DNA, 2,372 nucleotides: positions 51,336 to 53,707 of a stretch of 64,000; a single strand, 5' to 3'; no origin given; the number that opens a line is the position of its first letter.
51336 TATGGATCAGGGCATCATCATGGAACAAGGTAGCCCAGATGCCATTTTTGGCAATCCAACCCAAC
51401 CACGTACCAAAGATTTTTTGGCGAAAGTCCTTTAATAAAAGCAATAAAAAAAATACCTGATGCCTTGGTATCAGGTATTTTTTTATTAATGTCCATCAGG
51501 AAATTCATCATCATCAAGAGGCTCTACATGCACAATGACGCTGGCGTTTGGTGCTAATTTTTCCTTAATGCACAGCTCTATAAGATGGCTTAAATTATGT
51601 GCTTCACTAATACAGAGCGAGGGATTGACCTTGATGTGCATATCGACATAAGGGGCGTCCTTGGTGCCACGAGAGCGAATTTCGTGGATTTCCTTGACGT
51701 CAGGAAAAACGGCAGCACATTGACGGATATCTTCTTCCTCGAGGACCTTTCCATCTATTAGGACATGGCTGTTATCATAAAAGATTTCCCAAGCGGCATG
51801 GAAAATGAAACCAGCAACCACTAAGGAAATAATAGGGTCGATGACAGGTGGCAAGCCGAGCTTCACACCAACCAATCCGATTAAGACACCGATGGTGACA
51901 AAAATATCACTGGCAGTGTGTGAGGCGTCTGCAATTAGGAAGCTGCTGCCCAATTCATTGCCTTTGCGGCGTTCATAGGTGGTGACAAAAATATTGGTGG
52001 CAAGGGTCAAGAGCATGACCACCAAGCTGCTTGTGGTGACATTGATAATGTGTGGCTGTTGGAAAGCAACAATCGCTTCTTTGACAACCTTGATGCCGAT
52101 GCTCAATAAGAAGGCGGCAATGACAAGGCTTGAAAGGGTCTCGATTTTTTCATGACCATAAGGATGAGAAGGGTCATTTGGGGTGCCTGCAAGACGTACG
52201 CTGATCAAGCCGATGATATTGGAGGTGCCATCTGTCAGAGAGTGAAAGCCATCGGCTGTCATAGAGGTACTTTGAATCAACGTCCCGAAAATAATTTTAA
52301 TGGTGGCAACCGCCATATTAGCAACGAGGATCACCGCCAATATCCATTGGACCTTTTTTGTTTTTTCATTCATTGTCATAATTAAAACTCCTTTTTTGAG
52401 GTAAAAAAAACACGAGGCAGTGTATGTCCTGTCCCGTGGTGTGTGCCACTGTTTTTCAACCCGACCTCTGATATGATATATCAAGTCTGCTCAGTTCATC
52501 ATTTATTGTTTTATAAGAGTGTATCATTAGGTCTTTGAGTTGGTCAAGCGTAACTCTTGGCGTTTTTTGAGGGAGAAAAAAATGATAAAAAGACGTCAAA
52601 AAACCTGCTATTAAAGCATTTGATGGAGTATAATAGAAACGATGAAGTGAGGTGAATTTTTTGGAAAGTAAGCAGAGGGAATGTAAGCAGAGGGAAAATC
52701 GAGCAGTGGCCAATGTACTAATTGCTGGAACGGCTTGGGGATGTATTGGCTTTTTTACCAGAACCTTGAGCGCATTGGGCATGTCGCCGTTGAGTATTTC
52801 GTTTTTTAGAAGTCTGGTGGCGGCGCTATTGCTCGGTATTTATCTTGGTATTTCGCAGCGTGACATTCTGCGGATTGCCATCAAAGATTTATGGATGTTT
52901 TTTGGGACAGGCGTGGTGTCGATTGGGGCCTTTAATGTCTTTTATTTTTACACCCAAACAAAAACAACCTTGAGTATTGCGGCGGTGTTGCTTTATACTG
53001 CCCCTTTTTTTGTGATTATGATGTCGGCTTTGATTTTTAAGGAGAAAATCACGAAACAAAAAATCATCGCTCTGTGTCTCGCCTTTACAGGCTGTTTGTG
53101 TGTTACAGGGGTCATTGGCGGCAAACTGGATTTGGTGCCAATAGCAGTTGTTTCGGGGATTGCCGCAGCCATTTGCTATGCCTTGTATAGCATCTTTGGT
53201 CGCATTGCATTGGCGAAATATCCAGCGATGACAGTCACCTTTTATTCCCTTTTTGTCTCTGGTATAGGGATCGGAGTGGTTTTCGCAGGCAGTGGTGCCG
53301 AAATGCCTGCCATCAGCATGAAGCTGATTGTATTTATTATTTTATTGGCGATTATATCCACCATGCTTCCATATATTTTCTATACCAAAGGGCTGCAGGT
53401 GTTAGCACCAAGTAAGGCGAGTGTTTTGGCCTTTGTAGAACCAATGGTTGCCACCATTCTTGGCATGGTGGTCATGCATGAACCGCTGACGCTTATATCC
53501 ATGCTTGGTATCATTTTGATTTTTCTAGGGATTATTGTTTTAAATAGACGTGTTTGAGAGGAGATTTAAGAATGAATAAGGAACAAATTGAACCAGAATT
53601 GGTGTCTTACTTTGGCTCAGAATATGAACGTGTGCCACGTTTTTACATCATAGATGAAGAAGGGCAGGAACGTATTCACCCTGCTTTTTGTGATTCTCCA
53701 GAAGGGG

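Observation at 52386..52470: CDF metal exporter preceded by a structured leader with an intrinsic terminator abutting the RBS: candidate NiCo/czcD-type riboswitch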

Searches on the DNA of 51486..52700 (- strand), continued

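Call 37: search_with_rna_model(model_id=R1, sources=[L162, L163, L164, L165, L166, L167], max_evalue=1, show_alignments=4)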
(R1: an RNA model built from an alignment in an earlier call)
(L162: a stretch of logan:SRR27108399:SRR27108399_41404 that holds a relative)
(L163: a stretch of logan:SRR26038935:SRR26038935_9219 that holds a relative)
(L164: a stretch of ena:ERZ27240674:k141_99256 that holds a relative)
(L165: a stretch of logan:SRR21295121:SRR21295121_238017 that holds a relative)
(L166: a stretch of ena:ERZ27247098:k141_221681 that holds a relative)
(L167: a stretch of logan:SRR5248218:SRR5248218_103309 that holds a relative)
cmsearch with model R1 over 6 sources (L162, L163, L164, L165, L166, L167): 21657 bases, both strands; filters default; matches with E-value up to 1: 4.
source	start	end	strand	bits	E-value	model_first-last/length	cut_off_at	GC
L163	2876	2953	+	50.1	1.4e-12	1-100/100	no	0.45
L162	2884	2960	+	48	5.7e-12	1-100/100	no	0.4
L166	1124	1211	+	47.3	9.4e-12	1-100/100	no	0.42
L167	359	446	+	47.3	9.4e-12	1-100/100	no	0.42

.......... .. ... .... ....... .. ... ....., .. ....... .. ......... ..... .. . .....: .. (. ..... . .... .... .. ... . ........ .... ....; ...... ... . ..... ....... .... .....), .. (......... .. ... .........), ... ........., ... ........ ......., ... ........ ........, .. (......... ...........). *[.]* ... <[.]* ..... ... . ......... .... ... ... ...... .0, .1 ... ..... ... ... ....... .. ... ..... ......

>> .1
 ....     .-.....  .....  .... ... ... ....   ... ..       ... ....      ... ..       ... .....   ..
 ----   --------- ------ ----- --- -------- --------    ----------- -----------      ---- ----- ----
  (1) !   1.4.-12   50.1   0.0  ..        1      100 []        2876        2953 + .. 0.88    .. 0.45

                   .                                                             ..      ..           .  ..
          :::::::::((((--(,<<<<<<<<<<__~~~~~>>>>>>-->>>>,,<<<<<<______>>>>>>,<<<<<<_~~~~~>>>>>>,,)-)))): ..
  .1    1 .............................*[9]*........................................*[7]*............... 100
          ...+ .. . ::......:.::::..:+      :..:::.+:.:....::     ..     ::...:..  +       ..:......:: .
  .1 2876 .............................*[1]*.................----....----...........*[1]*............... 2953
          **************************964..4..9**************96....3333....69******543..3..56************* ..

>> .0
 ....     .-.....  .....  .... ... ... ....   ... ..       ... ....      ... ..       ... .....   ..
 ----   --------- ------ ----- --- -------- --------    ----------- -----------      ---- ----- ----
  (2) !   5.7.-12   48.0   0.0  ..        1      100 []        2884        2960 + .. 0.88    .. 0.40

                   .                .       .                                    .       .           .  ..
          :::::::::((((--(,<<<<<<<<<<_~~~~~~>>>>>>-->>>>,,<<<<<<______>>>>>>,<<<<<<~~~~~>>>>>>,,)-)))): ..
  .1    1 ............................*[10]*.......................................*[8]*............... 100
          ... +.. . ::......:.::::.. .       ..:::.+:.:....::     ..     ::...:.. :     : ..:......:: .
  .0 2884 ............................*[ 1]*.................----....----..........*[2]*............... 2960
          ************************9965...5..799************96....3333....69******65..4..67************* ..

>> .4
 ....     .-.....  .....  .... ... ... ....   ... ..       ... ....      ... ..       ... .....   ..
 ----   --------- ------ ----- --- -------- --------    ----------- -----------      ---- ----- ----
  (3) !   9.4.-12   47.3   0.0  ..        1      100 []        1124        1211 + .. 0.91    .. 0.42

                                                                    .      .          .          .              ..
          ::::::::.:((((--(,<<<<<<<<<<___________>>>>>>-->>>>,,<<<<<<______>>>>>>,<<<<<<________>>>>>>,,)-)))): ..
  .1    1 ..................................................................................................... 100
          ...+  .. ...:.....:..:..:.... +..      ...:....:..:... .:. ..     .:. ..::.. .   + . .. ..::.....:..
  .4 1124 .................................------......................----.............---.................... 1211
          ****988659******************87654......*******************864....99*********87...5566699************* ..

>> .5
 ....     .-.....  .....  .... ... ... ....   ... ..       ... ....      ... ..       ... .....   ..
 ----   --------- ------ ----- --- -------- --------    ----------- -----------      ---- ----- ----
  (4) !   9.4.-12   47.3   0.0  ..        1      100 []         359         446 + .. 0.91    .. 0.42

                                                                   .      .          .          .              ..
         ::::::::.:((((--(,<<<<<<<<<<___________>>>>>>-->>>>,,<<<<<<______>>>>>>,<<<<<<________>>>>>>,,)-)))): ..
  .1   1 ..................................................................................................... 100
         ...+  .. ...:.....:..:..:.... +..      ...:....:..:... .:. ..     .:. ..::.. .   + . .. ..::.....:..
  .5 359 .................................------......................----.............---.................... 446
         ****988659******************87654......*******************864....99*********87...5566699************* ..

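Call 43: search_rna_families(sources=[L162, L166, L168, L169, L170, L171, L051, L135, L164], threshold=gathering)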
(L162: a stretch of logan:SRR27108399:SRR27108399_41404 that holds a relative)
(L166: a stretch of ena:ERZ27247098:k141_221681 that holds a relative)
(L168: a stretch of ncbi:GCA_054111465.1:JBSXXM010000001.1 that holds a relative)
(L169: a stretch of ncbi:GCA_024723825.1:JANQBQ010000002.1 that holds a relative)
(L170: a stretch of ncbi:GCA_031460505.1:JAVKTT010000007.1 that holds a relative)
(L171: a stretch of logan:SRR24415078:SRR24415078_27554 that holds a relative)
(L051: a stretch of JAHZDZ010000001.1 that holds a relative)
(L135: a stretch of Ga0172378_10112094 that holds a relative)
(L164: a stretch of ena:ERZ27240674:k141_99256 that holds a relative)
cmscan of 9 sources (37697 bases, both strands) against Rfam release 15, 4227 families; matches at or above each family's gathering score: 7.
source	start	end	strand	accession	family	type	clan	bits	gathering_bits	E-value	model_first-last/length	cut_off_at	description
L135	147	220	-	RF00005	tRNA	Gene; tRNA;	CL00001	68.2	29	5.6e-13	1-71/71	no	tRNA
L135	39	111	-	RF00005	tRNA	Gene; tRNA;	CL00001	65.7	29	2.7e-12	1-71/71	no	tRNA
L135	233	304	-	RF00005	tRNA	Gene; tRNA;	CL00001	64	29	8.4e-12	1-71/71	no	tRNA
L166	1125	1211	+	RF02683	NiCo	Cis-reg; riboswitch;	CL00122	61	37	8.4e-12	1-96/96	no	NiCo (Nickel/Cobalt) riboswitch aptamer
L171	1312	1400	+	RF02683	NiCo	Cis-reg; riboswitch;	CL00122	56.7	37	1.5e-10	1-96/96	no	NiCo (Nickel/Cobalt) riboswitch aptamer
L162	2884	2960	+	RF02683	NiCo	Cis-reg; riboswitch;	CL00122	39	37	1.8e-05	1-96/96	no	NiCo (Nickel/Cobalt) riboswitch aptamer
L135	475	566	+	RF02683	NiCo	Cis-reg; riboswitch;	CL00122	37.2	37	5.8e-05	1-96/96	no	NiCo (Nickel/Cobalt) riboswitch aptamer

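Call 50: search_with_rna_model(model_id=R1, sources=[L001, L081, L082, L084, L135, L166, L171], max_evalue=0.001, make_alignment=true)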
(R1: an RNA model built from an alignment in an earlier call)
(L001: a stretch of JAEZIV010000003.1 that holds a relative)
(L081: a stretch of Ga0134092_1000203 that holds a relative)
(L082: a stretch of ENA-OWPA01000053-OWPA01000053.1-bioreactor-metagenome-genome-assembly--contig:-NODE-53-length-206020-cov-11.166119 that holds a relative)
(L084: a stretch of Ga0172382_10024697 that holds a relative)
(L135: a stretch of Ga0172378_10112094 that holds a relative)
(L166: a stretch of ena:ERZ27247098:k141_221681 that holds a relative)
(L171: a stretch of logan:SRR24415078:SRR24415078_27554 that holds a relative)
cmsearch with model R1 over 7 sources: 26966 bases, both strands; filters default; matches with E-value up to 0.001: 7.
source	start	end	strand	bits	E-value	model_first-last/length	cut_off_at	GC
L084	1342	1432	+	73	3.6e-19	1-100/100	no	0.45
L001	2751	2840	+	68.6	6.7e-18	1-100/100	no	0.51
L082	1363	1447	+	57.9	9.4e-15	1-100/100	no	0.42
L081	1361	1444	+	57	1.6e-14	1-100/100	no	0.4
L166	1124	1211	+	47.3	1.2e-11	1-100/100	no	0.42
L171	1312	1400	+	46.6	1.8e-11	1-100/100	no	0.52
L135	475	566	+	28.4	3.9e-06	1-100/100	no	0.6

Alignment A5: 7 matches aligned to the model, 120 columns, each read 5' to 3' on its own strand. Consensus structure (alignment columns), stored with it:
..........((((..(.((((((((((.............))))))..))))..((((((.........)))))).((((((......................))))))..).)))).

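Call 51: build_rna_model(alignment_id=A5)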
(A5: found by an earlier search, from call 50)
Model R2 built from alignment A5 (7 sequences, 120 columns); structure: stored with the alignment.
model positions 92; base pairs 27; branch points 2; effective number of sequences 1.76; information 0.62 bits per position. Calibrated on 0.2 Mb of random sequence (short: E-values are rough).
structure used (alignment columns):
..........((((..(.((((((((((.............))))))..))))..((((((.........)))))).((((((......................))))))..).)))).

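Call 52: search_with_rna_model(model_id=R2, source=window, max_evalue=10, filters=off, show_alignments=1)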
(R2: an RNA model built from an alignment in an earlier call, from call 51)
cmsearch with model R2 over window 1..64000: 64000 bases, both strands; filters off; matches with E-value up to 10: 12.
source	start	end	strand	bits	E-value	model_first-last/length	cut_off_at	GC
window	52427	52504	-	43.1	1.1e-10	1-92/92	no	0.45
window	33983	34103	+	12.5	0.24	1-92/92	no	0.44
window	10463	10559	+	10.3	1.1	1-92/92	no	0.45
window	37711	37855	+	9.8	1.6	1-92/92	no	0.55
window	30643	30723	+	9.6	1.9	1-92/92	no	0.33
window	59703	59760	-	9.3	2.3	1-92/92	no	0.31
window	8320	8405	+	8.9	3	1-92/92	no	0.36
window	58849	58922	-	8.6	3.6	1-92/92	no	0.47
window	13292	13370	+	8.6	3.7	1-92/92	no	0.37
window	2392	2417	+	8.3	4.6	1-92/92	no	0.54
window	45417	45543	+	7.5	7.9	1-92/92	no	0.34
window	14334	14456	+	7.3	9.1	1-92/92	no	0.37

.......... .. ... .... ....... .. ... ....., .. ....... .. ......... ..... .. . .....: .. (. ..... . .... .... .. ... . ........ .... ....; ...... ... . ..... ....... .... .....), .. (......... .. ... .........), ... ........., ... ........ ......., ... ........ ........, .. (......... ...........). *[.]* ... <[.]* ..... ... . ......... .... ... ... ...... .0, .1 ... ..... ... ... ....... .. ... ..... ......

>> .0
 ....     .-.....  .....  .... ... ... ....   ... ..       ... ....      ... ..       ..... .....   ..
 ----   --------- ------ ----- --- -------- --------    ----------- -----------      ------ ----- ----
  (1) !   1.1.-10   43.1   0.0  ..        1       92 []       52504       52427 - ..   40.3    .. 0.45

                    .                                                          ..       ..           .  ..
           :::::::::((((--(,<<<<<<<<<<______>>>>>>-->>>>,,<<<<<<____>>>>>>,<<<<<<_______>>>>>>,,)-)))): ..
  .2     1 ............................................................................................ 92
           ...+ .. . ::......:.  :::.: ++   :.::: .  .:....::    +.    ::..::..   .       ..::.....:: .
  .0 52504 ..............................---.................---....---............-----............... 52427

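Call 53: search_rna_families(sources=[L168, L169, L051, L170, L164], threshold=evalue, max_evalue=0.5, show_alignments=3)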
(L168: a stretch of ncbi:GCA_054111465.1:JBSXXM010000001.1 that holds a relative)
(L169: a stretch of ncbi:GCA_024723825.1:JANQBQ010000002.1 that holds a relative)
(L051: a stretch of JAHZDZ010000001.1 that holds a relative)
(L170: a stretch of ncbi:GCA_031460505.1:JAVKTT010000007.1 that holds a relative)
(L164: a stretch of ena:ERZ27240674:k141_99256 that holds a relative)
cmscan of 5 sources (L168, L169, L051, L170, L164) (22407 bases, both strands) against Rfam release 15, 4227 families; matches with E-value up to 0.5: 4.
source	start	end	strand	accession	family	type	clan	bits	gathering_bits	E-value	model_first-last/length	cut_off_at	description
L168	1211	1292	+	RF02683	NiCo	Cis-reg; riboswitch;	CL00122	34.4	37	0.00022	1-96/96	no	NiCo (Nickel/Cobalt) riboswitch aptamer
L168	3384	3447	-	RF03623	mir-1252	Gene; miRNA;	-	31.8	70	0.068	1-65/65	no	mir-1252 microRNA precursor family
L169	1378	1451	+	RF02683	NiCo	Cis-reg; riboswitch;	CL00122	25.6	37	0.074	1-96/96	no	NiCo (Nickel/Cobalt) riboswitch aptamer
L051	3923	4204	-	RF00459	MPMV_package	Cis-reg;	-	21.7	54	0.33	1-279/279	no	Mason-Pfizer monkey virus packaging signal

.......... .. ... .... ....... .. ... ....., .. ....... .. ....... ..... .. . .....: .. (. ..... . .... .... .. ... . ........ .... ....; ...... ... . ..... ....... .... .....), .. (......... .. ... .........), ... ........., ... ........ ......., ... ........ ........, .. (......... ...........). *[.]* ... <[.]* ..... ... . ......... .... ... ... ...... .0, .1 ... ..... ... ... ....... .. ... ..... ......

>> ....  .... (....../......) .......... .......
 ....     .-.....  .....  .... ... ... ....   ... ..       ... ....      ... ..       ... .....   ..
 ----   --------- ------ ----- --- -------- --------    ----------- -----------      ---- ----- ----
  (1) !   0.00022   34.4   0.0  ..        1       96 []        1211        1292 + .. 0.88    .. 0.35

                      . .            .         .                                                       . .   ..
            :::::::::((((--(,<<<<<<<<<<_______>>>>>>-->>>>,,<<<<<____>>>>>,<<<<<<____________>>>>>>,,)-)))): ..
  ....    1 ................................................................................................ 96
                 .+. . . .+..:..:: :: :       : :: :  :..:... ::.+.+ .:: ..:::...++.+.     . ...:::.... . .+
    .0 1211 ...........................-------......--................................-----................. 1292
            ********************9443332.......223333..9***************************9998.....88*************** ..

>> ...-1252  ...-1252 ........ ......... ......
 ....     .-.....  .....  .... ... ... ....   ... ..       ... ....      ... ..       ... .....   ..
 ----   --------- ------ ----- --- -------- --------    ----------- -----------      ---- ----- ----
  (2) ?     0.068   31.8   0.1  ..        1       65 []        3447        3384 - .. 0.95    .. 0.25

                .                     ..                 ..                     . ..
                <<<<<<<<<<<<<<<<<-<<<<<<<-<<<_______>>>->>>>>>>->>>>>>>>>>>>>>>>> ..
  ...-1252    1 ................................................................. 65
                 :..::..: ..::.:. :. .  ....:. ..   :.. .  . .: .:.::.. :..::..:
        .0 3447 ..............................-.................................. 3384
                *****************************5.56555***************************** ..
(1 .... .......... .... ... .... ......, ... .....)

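Call 56: search_rna_families(source=window, start=52360, end=52452, threshold=evalue, max_evalue=10, show_alignments=3)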
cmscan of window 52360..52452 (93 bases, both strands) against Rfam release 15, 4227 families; matches with E-value up to 10: 6.
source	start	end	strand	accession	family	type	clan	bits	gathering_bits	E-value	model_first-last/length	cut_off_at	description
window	52361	52436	+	RF02059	STnc50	Gene; sRNA;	-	16.8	55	0.84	1-84/84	no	Salmonella enterica sRNA STnc40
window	52377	52436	-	RF03084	DUF2815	Gene; sRNA;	-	12.3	41.2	6.4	1-62/62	no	DUF2815 RNA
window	52365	52388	+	RF02108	DLEU2_4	Gene; lncRNA;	-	9.9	40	6.3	37-58/58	no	Deleted in lymphocytic leukemia 2 conserved region 4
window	52360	52449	+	RF04120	MIR5998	Gene; miRNA;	-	9.7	180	5.3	42-173/173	5'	MIR5998 microRNA precursor family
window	52400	52452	-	RF04120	MIR5998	Gene; miRNA;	-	9.6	180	5.6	121-173/173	5'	MIR5998 microRNA precursor family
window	52378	52420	-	RF01256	snR43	Gene; snRNA; snoRNA; HACA-box;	CL00027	8.3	60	9.1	12-58/207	no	Small nucleolar RNA snR43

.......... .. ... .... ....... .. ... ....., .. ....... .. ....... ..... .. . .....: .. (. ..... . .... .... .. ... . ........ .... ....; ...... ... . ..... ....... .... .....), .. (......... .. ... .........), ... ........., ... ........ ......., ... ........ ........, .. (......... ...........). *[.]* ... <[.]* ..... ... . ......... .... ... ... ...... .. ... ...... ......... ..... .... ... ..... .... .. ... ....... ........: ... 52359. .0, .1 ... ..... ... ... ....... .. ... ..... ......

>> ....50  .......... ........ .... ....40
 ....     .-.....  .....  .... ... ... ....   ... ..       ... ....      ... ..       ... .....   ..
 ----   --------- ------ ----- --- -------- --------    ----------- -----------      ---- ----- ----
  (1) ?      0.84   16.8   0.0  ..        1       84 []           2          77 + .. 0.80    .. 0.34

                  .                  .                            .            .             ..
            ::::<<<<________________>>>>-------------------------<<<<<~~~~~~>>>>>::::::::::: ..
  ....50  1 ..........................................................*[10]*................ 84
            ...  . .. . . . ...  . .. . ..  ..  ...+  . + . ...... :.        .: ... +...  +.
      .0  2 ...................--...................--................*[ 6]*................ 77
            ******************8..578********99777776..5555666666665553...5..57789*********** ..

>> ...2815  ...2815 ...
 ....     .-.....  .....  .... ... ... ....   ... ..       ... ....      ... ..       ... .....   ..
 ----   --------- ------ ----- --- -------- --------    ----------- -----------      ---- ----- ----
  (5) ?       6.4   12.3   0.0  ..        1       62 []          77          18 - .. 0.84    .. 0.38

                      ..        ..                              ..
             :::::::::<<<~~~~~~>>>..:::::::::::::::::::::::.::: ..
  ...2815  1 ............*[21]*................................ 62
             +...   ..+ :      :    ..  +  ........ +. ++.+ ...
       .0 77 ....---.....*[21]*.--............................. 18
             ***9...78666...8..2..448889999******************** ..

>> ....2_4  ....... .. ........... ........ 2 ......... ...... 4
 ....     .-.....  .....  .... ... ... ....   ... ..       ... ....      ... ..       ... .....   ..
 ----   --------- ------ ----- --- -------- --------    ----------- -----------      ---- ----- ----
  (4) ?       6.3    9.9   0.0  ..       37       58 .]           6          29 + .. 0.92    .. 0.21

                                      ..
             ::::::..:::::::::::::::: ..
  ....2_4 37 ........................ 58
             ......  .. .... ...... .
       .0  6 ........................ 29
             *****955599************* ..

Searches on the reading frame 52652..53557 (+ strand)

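Call 7: search_protein_families(library=pfam, proteins=[window:52652-53557:+])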
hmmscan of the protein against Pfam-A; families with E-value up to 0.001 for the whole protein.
window:52652-53557:+ (301 aa): 2 families
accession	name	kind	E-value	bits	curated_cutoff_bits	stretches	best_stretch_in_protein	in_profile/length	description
PF00892.27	EamA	-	2.5e-45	154.5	28.2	2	19-152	4-134/135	EamA-like transporter family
PF03151.22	TPT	-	1.9e-07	31.2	30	1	44-185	29-166/291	Triose-phosphate Transporter family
